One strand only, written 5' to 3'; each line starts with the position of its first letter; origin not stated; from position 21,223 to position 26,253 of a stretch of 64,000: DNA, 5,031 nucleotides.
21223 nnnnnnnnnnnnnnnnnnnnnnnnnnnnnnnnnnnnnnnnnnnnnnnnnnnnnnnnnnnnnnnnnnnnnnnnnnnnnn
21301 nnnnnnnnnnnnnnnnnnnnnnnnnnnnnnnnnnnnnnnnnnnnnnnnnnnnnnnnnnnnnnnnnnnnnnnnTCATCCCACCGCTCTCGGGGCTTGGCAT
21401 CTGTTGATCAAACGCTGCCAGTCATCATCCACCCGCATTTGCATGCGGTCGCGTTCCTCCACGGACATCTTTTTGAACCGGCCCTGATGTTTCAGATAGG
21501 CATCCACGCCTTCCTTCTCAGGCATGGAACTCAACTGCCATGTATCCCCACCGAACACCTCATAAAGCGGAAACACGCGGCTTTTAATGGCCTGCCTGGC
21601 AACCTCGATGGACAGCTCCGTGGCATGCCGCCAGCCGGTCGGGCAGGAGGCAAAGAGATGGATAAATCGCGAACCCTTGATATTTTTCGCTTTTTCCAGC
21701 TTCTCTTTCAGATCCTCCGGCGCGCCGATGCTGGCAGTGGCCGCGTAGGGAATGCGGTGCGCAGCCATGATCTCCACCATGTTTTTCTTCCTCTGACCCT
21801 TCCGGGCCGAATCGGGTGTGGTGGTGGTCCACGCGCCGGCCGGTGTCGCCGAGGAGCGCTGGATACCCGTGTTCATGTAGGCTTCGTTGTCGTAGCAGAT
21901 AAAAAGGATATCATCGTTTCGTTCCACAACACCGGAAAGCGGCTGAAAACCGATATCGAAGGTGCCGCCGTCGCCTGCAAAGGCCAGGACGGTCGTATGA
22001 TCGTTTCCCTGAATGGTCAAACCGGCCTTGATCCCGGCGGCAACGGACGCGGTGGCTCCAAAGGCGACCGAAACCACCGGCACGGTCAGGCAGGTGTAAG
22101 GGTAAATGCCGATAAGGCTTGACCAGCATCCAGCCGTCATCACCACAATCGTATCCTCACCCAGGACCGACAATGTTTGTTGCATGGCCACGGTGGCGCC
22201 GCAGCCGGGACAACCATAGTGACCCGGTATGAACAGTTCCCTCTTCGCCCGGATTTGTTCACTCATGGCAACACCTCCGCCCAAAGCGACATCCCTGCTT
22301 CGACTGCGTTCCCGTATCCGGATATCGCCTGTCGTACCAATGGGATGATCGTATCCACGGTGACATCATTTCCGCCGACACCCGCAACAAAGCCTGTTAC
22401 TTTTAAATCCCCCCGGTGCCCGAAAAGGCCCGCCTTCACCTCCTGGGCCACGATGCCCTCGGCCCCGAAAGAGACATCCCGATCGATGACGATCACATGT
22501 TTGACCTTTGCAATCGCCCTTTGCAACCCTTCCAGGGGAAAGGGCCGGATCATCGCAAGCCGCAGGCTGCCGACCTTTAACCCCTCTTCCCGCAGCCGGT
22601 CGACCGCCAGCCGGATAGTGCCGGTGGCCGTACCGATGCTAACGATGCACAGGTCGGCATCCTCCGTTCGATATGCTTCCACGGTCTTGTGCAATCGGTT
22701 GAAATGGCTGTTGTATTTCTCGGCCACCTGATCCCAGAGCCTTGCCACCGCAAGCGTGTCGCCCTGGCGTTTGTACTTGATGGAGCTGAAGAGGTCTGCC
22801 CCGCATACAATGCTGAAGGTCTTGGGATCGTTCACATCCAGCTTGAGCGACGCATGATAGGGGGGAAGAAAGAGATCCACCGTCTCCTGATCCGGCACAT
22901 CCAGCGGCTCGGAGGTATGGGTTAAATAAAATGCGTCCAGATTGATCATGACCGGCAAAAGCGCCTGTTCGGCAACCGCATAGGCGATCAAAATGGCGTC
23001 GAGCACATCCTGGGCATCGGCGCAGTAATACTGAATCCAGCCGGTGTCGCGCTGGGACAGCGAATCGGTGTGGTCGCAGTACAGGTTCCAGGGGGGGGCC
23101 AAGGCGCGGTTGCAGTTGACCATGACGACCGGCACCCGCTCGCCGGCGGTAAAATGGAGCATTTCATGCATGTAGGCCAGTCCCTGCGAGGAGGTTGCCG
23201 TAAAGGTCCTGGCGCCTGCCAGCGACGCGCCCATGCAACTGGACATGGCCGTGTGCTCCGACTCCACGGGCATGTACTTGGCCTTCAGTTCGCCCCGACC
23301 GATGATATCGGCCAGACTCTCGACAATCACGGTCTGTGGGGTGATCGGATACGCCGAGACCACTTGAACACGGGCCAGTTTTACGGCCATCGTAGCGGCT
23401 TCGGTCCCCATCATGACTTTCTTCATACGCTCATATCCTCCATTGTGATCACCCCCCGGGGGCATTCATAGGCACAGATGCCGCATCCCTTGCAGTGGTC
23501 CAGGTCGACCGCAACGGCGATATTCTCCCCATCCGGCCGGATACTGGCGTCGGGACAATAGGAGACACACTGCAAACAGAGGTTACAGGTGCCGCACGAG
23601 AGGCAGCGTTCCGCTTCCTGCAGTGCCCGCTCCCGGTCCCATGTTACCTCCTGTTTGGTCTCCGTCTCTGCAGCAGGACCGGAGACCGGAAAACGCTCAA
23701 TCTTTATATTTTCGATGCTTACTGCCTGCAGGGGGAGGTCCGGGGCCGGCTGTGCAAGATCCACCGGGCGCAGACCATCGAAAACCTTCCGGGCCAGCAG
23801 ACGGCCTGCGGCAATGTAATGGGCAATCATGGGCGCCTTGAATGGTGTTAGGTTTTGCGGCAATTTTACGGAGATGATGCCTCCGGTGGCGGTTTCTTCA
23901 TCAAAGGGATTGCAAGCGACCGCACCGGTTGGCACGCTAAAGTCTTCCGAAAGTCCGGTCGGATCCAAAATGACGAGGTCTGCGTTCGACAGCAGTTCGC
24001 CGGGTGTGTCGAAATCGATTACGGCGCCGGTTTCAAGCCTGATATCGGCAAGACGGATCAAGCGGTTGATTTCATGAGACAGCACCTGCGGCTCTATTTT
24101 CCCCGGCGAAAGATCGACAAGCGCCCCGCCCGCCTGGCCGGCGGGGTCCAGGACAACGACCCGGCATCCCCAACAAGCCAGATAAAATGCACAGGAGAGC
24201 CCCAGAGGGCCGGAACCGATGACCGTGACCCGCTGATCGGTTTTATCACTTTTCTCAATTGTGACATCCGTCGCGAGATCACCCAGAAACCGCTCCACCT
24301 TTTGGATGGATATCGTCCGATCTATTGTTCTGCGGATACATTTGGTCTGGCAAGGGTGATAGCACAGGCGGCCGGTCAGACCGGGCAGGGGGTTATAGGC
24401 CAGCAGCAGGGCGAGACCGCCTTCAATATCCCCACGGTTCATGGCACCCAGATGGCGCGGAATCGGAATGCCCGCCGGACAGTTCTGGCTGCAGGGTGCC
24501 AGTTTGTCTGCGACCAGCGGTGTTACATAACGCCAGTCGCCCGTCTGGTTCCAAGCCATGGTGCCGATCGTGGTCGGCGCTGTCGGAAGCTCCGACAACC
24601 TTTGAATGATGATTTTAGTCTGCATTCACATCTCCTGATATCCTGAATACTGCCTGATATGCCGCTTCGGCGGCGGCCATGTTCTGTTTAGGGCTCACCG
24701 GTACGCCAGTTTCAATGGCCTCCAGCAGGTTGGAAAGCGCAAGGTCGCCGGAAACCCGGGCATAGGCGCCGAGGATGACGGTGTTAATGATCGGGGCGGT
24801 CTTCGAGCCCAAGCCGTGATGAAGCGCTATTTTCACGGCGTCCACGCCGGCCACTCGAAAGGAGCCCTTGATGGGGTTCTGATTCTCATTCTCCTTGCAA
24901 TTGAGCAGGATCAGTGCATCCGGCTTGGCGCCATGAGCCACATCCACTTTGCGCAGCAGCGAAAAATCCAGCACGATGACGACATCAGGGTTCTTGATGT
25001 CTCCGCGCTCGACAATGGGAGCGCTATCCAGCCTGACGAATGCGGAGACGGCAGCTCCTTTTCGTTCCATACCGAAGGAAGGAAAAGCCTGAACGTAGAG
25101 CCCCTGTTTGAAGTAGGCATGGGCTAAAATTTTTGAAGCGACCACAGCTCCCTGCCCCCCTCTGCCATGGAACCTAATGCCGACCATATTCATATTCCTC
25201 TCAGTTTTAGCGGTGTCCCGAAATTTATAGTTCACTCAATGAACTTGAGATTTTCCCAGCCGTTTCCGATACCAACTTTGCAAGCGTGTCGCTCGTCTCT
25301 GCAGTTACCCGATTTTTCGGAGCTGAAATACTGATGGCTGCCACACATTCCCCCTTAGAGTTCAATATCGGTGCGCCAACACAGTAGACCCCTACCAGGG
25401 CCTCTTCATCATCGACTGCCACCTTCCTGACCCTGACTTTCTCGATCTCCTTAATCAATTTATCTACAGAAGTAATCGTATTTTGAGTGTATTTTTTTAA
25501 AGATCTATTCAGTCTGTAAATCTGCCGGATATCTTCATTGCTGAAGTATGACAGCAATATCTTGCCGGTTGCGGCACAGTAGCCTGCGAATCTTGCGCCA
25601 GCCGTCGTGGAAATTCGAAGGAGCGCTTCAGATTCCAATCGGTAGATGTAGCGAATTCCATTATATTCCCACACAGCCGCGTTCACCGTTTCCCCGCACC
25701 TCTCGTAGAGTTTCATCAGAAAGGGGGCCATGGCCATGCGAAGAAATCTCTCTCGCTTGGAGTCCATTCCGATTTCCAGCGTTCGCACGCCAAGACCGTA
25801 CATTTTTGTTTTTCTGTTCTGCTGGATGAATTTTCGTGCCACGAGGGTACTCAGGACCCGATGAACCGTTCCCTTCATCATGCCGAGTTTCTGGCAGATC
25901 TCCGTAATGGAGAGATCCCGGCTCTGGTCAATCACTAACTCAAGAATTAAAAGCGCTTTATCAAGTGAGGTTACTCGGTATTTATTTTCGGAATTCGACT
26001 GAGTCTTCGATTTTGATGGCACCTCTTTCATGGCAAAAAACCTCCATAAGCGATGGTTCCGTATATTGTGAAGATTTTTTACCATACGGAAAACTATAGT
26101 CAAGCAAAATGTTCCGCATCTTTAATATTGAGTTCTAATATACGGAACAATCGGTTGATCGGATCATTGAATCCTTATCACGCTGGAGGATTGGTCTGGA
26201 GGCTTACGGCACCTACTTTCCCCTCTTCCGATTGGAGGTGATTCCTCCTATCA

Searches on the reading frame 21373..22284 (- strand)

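Call 61: search_protein_families(library=pfam, proteins=[window:21373-22284:-], max_evalue=0.00001)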
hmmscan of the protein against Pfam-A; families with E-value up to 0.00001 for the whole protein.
window:21373-22284:- (303 aa): 1 family
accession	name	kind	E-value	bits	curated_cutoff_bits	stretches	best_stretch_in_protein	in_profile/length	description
PF02775.26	TPP_enzyme_C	-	9.4e-23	81.1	21.9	1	62-209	18-150/151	Thiamine pyrophosphate enzyme, C-terminal TPP binding domain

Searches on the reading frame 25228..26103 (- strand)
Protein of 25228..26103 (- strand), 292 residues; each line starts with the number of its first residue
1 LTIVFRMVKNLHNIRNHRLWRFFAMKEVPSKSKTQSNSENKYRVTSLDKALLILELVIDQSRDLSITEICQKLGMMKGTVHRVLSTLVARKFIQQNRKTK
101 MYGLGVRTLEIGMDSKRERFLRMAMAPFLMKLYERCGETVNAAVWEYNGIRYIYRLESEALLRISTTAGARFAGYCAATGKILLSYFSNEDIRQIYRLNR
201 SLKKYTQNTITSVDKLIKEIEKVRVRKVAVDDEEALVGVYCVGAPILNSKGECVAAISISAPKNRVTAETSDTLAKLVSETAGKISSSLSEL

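Call 76: search_protein_families(library=ncbifam, proteins=[window:25228-26103:-], max_evalue=0.00001)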
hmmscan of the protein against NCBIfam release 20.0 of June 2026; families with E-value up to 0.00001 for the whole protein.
window:25228-26103:- (292 aa): 5 families
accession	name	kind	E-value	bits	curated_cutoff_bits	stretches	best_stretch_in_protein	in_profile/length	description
NF045644.1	TransRegBhcR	equivalog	8.3e-54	182.6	350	1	33-289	11-265/267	HTH-type transcriptional regulator BhcR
NF011671.1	PRK15090.1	equivalog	5.3e-42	143.8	275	1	38-289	4-253/256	DNA-binding transcriptional regulator KdgR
TIGR02431.1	pcaR_pcaU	subfamily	1.8e-41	142.1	284.75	1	44-284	5-243/248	beta-ketoadipate pathway transcriptional regulators, PcaR/PcaU/PobR family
NF008601.2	PRK11569.1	equivalog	8.3e-41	139.9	380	1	32-288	13-271/276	glyoxylate bypass operon transcriptional repressor IclR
NF007548.0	PRK10163.1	equivalog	5.4e-34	117.5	406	1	36-289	13-265/271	HTH-type transcriptional repressor AllR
